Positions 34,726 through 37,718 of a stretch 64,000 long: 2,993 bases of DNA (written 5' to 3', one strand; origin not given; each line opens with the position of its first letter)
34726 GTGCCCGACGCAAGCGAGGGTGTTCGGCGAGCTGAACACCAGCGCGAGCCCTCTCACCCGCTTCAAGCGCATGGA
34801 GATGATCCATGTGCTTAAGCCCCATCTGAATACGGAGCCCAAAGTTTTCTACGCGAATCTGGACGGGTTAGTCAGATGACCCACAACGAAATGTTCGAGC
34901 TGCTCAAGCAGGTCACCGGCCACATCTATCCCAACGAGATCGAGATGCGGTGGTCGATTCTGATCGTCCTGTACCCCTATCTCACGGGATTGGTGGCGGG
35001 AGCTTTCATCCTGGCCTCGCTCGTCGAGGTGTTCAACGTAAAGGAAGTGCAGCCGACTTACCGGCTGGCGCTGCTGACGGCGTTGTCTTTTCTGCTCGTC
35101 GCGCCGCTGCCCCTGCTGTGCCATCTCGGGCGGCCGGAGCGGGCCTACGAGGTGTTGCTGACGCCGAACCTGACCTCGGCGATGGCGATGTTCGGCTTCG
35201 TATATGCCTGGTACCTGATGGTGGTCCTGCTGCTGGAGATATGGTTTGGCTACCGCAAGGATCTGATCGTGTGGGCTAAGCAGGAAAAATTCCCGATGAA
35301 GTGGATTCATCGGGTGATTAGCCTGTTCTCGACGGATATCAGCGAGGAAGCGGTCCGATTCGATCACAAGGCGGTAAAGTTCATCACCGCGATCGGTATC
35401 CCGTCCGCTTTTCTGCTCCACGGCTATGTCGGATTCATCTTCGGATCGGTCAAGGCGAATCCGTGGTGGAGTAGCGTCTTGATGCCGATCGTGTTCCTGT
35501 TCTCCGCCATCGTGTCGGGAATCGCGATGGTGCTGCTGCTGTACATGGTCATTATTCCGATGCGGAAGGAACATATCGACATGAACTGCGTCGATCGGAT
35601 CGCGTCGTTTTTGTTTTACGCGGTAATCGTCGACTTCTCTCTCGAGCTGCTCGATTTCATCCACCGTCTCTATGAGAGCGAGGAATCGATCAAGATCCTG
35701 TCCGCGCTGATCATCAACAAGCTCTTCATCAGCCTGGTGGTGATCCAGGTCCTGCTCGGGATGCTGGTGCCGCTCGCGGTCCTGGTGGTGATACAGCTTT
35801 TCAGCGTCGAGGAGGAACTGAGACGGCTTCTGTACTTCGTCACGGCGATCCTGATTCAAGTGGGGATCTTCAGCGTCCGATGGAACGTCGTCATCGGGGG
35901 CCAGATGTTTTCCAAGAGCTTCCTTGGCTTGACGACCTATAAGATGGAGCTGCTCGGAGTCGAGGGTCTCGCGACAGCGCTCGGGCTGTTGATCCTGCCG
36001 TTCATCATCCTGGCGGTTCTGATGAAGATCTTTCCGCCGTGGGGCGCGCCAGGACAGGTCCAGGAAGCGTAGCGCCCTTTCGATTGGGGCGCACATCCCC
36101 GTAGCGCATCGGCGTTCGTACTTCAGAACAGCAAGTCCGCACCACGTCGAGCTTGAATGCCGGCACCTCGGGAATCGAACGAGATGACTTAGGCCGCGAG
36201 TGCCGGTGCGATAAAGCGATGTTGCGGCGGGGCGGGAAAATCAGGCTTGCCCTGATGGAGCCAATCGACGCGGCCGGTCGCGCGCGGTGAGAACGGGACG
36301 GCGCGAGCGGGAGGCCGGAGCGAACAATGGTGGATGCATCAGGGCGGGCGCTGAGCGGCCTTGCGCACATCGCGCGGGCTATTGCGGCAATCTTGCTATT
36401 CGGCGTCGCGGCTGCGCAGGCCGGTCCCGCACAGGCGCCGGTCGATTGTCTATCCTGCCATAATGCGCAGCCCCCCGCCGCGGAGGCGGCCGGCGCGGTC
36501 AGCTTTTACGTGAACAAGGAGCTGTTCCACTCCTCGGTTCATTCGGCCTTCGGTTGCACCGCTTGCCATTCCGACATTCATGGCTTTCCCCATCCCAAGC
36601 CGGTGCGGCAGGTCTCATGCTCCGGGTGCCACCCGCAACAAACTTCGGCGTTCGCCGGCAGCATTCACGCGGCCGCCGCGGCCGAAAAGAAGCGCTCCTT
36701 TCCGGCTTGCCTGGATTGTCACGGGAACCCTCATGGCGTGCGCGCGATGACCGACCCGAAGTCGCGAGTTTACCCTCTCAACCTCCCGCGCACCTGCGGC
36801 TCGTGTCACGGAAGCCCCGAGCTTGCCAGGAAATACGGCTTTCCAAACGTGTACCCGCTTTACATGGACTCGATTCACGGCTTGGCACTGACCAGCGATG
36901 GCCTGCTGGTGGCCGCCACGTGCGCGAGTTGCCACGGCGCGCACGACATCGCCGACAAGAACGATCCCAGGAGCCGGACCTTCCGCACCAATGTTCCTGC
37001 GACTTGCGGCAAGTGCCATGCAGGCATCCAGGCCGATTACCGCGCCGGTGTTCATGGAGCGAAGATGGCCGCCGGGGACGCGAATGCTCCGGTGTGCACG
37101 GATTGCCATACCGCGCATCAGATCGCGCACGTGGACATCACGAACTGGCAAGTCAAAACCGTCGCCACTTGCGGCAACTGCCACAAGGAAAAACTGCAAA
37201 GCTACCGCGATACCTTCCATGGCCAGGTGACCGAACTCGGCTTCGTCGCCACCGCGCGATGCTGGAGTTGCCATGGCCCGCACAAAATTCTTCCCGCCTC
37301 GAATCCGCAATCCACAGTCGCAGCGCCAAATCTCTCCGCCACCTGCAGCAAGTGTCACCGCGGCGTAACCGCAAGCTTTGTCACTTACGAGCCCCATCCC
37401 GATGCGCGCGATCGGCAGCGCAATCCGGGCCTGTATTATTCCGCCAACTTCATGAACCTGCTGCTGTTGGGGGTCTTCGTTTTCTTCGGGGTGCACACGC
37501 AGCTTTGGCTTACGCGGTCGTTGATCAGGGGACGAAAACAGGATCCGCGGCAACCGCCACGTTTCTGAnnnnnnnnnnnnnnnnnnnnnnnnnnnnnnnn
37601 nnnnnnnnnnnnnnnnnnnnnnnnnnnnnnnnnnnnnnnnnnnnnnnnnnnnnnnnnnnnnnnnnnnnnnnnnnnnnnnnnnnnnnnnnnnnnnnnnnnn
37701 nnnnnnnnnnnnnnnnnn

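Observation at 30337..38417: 26-haem NrfD/FeS/cytochrome-b cluster with no catalytic subunit: candidate novel quinol-to-periplasm electron conduit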

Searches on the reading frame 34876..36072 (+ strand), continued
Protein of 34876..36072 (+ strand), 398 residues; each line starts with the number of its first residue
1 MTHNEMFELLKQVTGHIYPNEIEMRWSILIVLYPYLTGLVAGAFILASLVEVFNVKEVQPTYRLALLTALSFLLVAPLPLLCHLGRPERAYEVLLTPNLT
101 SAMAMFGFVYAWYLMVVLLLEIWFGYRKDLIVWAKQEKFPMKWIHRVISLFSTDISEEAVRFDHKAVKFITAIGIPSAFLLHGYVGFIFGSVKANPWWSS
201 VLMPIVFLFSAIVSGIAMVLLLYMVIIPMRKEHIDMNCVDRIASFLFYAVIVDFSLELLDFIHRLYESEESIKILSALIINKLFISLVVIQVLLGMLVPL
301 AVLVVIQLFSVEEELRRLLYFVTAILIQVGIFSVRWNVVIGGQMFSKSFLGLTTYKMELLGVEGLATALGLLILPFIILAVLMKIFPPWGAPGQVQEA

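Call 35: find_encoding_contigs(protein=P0138, flank=10000, max_places=2)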
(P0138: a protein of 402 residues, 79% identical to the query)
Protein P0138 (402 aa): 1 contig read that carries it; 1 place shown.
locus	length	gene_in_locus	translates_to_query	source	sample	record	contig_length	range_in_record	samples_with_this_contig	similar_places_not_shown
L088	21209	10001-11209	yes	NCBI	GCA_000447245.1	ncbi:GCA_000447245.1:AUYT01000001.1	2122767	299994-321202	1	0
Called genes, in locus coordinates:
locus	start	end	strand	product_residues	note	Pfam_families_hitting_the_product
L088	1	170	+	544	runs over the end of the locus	PF00118:Cpn60_TCP1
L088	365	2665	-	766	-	PF01433:Peptidase_M1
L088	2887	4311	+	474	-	PF04389:Peptidase_M28, PF05343:Peptidase_M42 (faint), PF01546:Peptidase_M20, PF07687:M20_dimer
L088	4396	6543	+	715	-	PF00676:E1_dh, PF02779:Transket_pyr, PF02780:Transketolase_C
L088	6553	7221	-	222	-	-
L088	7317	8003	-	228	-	PF13424:TPR_12 (faint), PF00515:TPR_1 (faint), PF07719:TPR_2 (faint), PF13181:TPR_8 (faint), PF13374:TPR_10 (faint)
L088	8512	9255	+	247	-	PF14522:Cytochrome_C7 (faint), PF09699:Paired_CXXCH_1 (faint), PF14537:Cytochrom_c3_2 (faint), PF22113:Mtrc-MtrF_II-IV_dom (faint)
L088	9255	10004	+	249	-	PF12838:Fer4_7, PF13183:Fer4_8 (weak), PF13237:Fer4_10 (weak), PF13247:Fer4_11, PF00037:Fer4, PF12797:Fer4_2 (weak), PF12837:Fer4_6 (weak), PF13237:Fer4_10, +8 more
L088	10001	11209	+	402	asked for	PF03916:NrfD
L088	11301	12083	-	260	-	-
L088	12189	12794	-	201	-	PF00081:Sod_Fe_N, PF02777:Sod_Fe_C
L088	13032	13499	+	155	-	-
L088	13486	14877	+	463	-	-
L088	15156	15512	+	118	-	PF02152:FolB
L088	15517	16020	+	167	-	PF01288:HPPK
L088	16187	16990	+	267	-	PF02548:Pantoate_transf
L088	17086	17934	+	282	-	PF02569:Pantoate_ligase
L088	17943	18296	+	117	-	PF02261:Asp_decarbox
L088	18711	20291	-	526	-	PF06739:SBBP (weak), PF00404:Dockerin_1 (faint), PF06739:SBBP (weak)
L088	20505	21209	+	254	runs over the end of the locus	PF01128:IspD, PF00483:NTP_transferase, PF02348:CTP_transf_3, PF12804:NTP_transf_3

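Call 70: find_encoding_contigs(protein=P0183, flank=8000, max_places=2)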
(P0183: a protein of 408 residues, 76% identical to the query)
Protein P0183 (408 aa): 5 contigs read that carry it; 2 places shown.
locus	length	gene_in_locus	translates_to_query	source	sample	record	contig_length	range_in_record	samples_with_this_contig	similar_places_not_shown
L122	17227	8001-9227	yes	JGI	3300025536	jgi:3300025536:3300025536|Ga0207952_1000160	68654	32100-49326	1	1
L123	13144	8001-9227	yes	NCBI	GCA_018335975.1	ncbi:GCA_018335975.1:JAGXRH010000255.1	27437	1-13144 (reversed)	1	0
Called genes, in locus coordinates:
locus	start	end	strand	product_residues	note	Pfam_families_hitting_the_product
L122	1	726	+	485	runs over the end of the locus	-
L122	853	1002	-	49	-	-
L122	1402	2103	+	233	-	-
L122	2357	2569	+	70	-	-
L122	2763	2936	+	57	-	PF20403:DUF6693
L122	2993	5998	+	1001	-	PF23381:Beta-prop_IFT122_1st (weak), PF26549:Tricorn_N, PF26549:Tricorn_N, PF26550:Tricorn_2nd, PF07676:PD40, PF26549:Tricorn_N, PF26550:Tricorn_2nd, PF18962:Por_Secre_tail, +6 more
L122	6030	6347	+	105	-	-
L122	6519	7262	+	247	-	PF02085:Cytochrom_CIII (faint), PF09699:Paired_CXXCH_1 (faint), PF14522:Cytochrome_C7 (faint), PF14537:Cytochrom_c3_2 (faint)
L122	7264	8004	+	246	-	PF13183:Fer4_8 (weak), PF12838:Fer4_7, PF13237:Fer4_10, PF13247:Fer4_11, PF13187:Fer4_9 (weak), PF00037:Fer4 (weak), PF12797:Fer4_2 (weak), PF12837:Fer4_6 (weak), +8 more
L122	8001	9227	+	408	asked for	PF03916:NrfD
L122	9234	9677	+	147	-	PF00355:Rieske, PF13806:Rieske_2 (faint)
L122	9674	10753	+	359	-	PF00033:Cytochrome_B, PF13631:Cytochrom_B_N_2, PF00032:Cytochrom_B_C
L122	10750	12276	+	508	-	PF22113:Mtrc-MtrF_II-IV_dom (faint), PF14522:Cytochrome_C7 (faint), PF22678:Cytochrom_c_NrfB-like (faint), PF09699:Paired_CXXCH_1 (faint), PF13435:Cytochrome_C554 (faint), PF14537:Cytochrom_c3_2 (faint)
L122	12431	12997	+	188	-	PF14522:Cytochrome_C7 (faint), PF09699:Paired_CXXCH_1 (faint), PF22113:Mtrc-MtrF_II-IV_dom (weak), PF13435:Cytochrome_C554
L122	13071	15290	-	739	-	PF01138:RNase_PH, PF03725:RNase_PH_C, PF03726:PNPase, PF01138:RNase_PH, PF00013:KH_1, PF00575:S1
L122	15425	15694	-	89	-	PF00312:Ribosomal_S15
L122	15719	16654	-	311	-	PF06574:FAD_syn, PF01467:CTP_transf_like (weak), PF01687:Flavokinase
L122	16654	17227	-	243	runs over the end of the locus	PF01509:TruB_N, PF16198:TruB_C_2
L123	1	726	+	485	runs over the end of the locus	-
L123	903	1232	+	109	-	-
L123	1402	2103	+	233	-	-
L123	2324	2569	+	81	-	-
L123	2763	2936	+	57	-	PF20403:DUF6693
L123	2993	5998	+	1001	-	PF23381:Beta-prop_IFT122_1st (weak), PF26549:Tricorn_N, PF26549:Tricorn_N, PF26550:Tricorn_2nd, PF07676:PD40, PF26549:Tricorn_N, PF26550:Tricorn_2nd, PF18962:Por_Secre_tail, +6 more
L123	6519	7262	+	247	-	PF02085:Cytochrom_CIII (faint), PF09699:Paired_CXXCH_1 (faint), PF14522:Cytochrome_C7 (faint), PF14537:Cytochrom_c3_2 (faint)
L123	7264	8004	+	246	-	PF13183:Fer4_8 (weak), PF12838:Fer4_7, PF13237:Fer4_10, PF13247:Fer4_11, PF13187:Fer4_9 (weak), PF00037:Fer4 (weak), PF12797:Fer4_2 (weak), PF12837:Fer4_6 (weak), +8 more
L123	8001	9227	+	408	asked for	PF03916:NrfD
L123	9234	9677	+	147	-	PF00355:Rieske, PF13806:Rieske_2 (faint)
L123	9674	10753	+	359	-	PF00033:Cytochrome_B, PF13631:Cytochrom_B_N_2, PF00032:Cytochrom_B_C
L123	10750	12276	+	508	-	PF22113:Mtrc-MtrF_II-IV_dom (faint), PF14522:Cytochrome_C7 (faint), PF22678:Cytochrom_c_NrfB-like (faint), PF09699:Paired_CXXCH_1 (faint), PF13435:Cytochrome_C554 (faint), PF14537:Cytochrom_c3_2 (faint)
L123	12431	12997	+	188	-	PF14522:Cytochrome_C7 (faint), PF09699:Paired_CXXCH_1 (faint), PF22113:Mtrc-MtrF_II-IV_dom (weak), PF13435:Cytochrome_C554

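Call 71: find_encoding_contigs(protein=P0196, flank=8000, max_places=3)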
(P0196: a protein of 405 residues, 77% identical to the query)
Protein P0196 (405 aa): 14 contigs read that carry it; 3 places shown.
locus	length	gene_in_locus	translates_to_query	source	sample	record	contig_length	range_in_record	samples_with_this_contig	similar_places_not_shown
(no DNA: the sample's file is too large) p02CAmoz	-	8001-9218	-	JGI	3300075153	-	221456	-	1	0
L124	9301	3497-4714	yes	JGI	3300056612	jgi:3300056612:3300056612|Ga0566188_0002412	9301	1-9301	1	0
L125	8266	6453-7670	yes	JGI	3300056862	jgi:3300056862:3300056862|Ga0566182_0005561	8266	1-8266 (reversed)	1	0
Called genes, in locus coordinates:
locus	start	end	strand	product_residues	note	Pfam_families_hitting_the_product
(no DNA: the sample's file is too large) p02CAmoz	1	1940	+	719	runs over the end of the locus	PF14522:Cytochrome_C7 (faint), PF14537:Cytochrom_c3_2 (faint), PF09699:Paired_CXXCH_1 (faint), PF22678:Cytochrom_c_NrfB-like (faint), PF01292:Ni_hydr_CYTB (weak)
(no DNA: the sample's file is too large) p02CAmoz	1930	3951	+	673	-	PF00684:DnaJ_CXXCXGXG (faint), PF09699:Paired_CXXCH_1 (faint), PF14522:Cytochrome_C7 (faint), PF14537:Cytochrom_c3_2 (faint), PF22113:Mtrc-MtrF_II-IV_dom (faint), PF22678:Cytochrom_c_NrfB-like (faint)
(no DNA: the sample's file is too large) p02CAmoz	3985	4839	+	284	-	PF01292:Ni_hydr_CYTB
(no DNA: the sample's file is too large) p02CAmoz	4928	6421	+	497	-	PF03264:Cytochrom_NNT (weak), PF14522:Cytochrome_C7 (faint), PF14537:Cytochrom_c3_2 (faint)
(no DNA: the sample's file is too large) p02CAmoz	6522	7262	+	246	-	PF02085:Cytochrom_CIII (faint), PF09699:Paired_CXXCH_1 (faint), PF14522:Cytochrome_C7 (faint), PF14537:Cytochrom_c3_2 (faint), PF22113:Mtrc-MtrF_II-IV_dom (faint)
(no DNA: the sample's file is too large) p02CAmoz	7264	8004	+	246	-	PF00037:Fer4 (weak), PF13183:Fer4_8 (weak), PF12838:Fer4_7, PF13237:Fer4_10 (weak), PF13247:Fer4_11, PF00037:Fer4, PF12797:Fer4_2 (weak), PF12837:Fer4_6 (weak), +9 more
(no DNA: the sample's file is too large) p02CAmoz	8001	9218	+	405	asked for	PF03916:NrfD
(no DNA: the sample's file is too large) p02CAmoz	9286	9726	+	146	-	PF00355:Rieske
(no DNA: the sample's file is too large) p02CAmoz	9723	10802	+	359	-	PF00033:Cytochrome_B, PF13631:Cytochrom_B_N_2, PF00032:Cytochrom_B_C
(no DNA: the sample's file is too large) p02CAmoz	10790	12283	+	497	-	PF09699:Paired_CXXCH_1 (faint), PF14522:Cytochrome_C7 (faint), PF14537:Cytochrom_c3_2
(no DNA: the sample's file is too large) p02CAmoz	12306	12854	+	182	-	PF14522:Cytochrome_C7 (faint), PF22113:Mtrc-MtrF_II-IV_dom (weak), PF13435:Cytochrome_C554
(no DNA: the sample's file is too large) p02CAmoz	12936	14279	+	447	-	-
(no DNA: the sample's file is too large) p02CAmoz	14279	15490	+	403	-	PF02085:Cytochrom_CIII (faint), PF14537:Cytochrom_c3_2 (faint), PF22113:Mtrc-MtrF_II-IV_dom (faint), PF14522:Cytochrome_C7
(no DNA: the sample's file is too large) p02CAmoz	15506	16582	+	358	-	PF14522:Cytochrome_C7 (faint), PF14537:Cytochrom_c3_2 (faint), PF09698:GSu_C4xC__C2xCH (weak)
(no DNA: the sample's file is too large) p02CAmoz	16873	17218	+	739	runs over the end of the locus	PF01578:Cytochrom_C_asm, PF16327:CcmF_C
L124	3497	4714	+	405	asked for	PF03916:NrfD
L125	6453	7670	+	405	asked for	PF03916:NrfD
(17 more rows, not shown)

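Call 96: predict_structure(alignment_id=A4)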
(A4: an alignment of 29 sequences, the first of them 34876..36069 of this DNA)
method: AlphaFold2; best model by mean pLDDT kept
length: 398 residues; sequences in the alignment: 29
mean_pLDDT: 74.9   pTM: 0.81
mean pLDDT of the five models: 74.9, 73.6, 70.2, 69.6, 68.0
residues with pLDDT >= 90: 117; 70-90: 148; 50-70: 68; < 50: 65
segments of 3 or more residues with pLDDT < 50: 9-24, 85-103, 343-360, 391-398
pLDDT, mean of each block of 10 residues (from residue 1): 53 38 55 86 90 82 93 86 52 36 58 89 92 87 90 90 91 85 70 57 81 94 91 90 90 82 61 54 67 85 88 91 93 73 45 38 75 94 79 39
secondary structure, 60 per line:
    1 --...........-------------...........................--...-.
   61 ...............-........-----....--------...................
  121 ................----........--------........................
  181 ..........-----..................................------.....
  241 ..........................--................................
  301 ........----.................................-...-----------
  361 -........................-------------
elements in order: H3-13 H27-53 H60-75 H77-84 H90-93 H102-136 H141-148 H157-190 H196-229 H236-266 H269-308 H313-345 H362-385

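Call 99: fold_search(model_id=the predicted structure, library=pdb)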
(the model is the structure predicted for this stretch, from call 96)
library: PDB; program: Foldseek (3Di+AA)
matches with E <= 10: 535; with E <= 0.001: 6
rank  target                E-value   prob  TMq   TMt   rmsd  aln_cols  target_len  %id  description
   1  8k9e_C                8.1e-08  1.00  0.67  0.60   9.2       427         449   17  Cryo-EM structure of the photosynthetic alternative complex III from Chloroflexus aurantiacus at 3.3 angstrom (released 2024-03-06)
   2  6btm_C                1.9e-07  1.00  0.72  0.64   6.6       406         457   15  Structure of Alternative Complex III from Flavobacterium johnsoniae (Wild Type) (released 2018-05-09)
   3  6f0k_C                3.2e-07  1.00  0.66  0.59   8.3       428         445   16  Alternative complex III (released 2018-05-09)
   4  6lod_C                5.9e-07  1.00  0.66  0.58   8.8       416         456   16  Cryo-EM structure of the air-oxidized photosynthetic alternative complex III from Roseiflexus castenholzii (released 2020-11-04)
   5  6btm_F                1.1e-04  1.00  0.58  0.57   7.0       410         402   16  Structure of Alternative Complex III from Flavobacterium johnsoniae (Wild Type) (released 2018-05-09)
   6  8k9e_F                8.6e-04  1.00  0.51  0.52  11.5       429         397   12  Cryo-EM structure of the photosynthetic alternative complex III from Chloroflexus aurantiacus at 3.3 angstrom (released 2024-03-06)
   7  9ilt_F                1.1e-03  1.00  0.56  0.57   7.6       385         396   12  Crystal structure of alternative complex III from Chloroflexus aurantiacus (released 2025-03-19)
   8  6f0k_F                1.8e-03  1.00  0.56  0.58   7.5       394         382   12  Alternative complex III (released 2018-05-09)
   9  9r2g_D                4.1e-03  1.00  0.41  0.48  13.4       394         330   11  Cytochrome bd II oxidase qOR-2 type from Mycobacterium smegmatis (released 2026-03-04)
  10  9fka_A                2.5e-02  1.00  0.50  0.45   8.4       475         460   11  Cryo-EM structure of the reduced cytochrome bd oxidase from M. tuberculosis (released 2025-02-12)
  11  8b4o_A                2.5e-02  1.00  0.51  0.47   8.7       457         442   12  Cryo-EM structure of cytochrome bd oxidase from C. glutamicum (released 2022-12-28)
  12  2vpw_C                3.8e-02  1.00  0.39  0.56   6.9       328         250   13  Polysulfide reductase with bound menaquinone (released 2008-06-10)
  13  7oy2_C                5.0e-02  0.97  0.34  0.31  25.3       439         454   12  High resolution structure of cytochrome bd-II oxidase from E. coli (released 2021-12-15)
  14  5doq_A                5.2e-02  1.00  0.53  0.50  10.1       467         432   10  The structure of bd oxidase from Geobacillus thermodenitrificans (released 2016-05-04)
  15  9fka_B                7.4e-02  0.99  0.39  0.43   9.9       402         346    9  Cryo-EM structure of the reduced cytochrome bd oxidase from M. tuberculosis (released 2025-02-12)
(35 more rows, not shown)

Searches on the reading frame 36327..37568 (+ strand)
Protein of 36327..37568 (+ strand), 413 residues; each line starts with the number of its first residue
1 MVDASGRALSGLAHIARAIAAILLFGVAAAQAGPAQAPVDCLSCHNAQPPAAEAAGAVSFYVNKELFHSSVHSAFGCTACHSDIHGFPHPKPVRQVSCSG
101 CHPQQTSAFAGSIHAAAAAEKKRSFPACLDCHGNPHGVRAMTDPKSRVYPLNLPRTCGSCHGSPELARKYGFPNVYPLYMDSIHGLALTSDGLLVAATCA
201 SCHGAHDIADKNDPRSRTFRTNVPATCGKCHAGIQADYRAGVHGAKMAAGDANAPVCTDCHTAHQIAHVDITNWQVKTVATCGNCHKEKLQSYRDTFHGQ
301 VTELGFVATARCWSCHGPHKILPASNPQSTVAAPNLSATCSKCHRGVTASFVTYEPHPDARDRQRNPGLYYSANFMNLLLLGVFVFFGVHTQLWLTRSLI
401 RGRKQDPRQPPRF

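Call 4: search_protein_families(library=pfam, proteins=[window:36327-37568:+], max_evalue=0.01)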
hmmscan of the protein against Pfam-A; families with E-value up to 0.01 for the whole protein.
window:36327-37568:+ (413 aa): 6 families
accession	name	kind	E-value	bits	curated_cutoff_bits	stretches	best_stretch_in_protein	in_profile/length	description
PF14522.11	Cytochrome_C7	-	1.6e-17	63.5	24.8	6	224-287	13-67/67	Cytochrome c7 and related cytochrome c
PF09699.15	Paired_CXXCH_1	-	3.6e-16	59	20.6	3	256-289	8-39/41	Doubled CXXCH motif (Paired_CXXCH_1)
PF14537.11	Cytochrom_c3_2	-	3.9e-14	53.3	25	4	197-287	7-79/79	Cytochrome c3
PF22113.1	Mtrc-MtrF_II-IV_dom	-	3.8e-09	36.7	30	0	39-134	29-129/176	Outer membrane cytochrome MtrC/MtrF-like, domains II/IV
PF02085.21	Cytochrom_CIII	-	9.8e-07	29.5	22.9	1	67-161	23-101/101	Class III cytochrome C family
PF22678.1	Cytochrom_c_NrfB-like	-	4.7e-05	24.2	27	0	227-287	1-66/89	Cytochrome c-type protein NrfB-like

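Call 5: search_protein_families(library=ncbifam, proteins=[window:36327-37568:+], max_evalue=0.01)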
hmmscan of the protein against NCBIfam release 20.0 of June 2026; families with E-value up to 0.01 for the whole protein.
window:36327-37568:+ (413 aa): 8 families
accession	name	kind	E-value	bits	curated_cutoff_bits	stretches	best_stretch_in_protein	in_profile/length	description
TIGR03508.1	decahem_SO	subfamily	9.7e-18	64.6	192.2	2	180-352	18-182/258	DmsE family decaheme c-type cytochrome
NF041028.1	decahem_GSU2203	exception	1e-09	38.1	325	1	277-347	34-111/317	GSU2203 family decaheme c-type cytochrome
TIGR04257.1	nanowire_3heme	domain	3.2e-09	36.8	40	0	197-236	24-63/75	c(7)-type cytochrome triheme domain-containing protein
NF008659.0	PRK11659.1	equivalog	1.6e-06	27.9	184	0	197-287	47-143/188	cytochrome c nitrite reductase pentaheme subunit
NF041198.1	UshA_like_PCGU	equivalog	9.7e-05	21.1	275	1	97-164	410-482/519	UshA-like (seleno)protein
TIGR03146.1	cyt_nit_nrfB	equivalog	0.00018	21.8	166.6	0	94-135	10-50/145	cytochrome c nitrite reductase pentaheme subunit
NF038038.1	cytoc_DsrJ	equivalog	0.0002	21.6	100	0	215-266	81-113/121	sulfate reduction electron transfer complex DsrMKJOP subunit DsrJ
TIGR02161.1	napC_nirT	subfamily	0.00053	19.9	310.6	0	157-211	48-90/185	periplasmic nitrate (or nitrite) reductase c-type cytochrome, NapC/NirT family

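Call 102: search_solved_structures(query=window:36327-37565:+, max_evalue=0.01)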
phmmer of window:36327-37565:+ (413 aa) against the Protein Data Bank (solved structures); distinct sequences matched with E-value up to 0.01: 7.
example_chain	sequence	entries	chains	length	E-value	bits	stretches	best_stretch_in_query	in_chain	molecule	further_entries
28pb_A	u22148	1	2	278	0.00046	22.4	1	41-117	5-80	Cytochrome c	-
2ozy_A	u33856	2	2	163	0.00068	21.8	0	120-175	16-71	Cytochrome c-type protein nrfB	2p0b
2ewk_A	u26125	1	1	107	0.0031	19.6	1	65-140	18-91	Cytochrome c3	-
2z47_A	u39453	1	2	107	0.0051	18.9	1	65-140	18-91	Cytochrome c3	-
1wr5_A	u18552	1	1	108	0.0062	18.6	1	65-140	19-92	Cytochrome c3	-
1j0p_A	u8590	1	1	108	0.0068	18.5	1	65-140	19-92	Cytochrome c3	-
2yyx_A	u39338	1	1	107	0.0071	18.5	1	65-140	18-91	Cytochrome c3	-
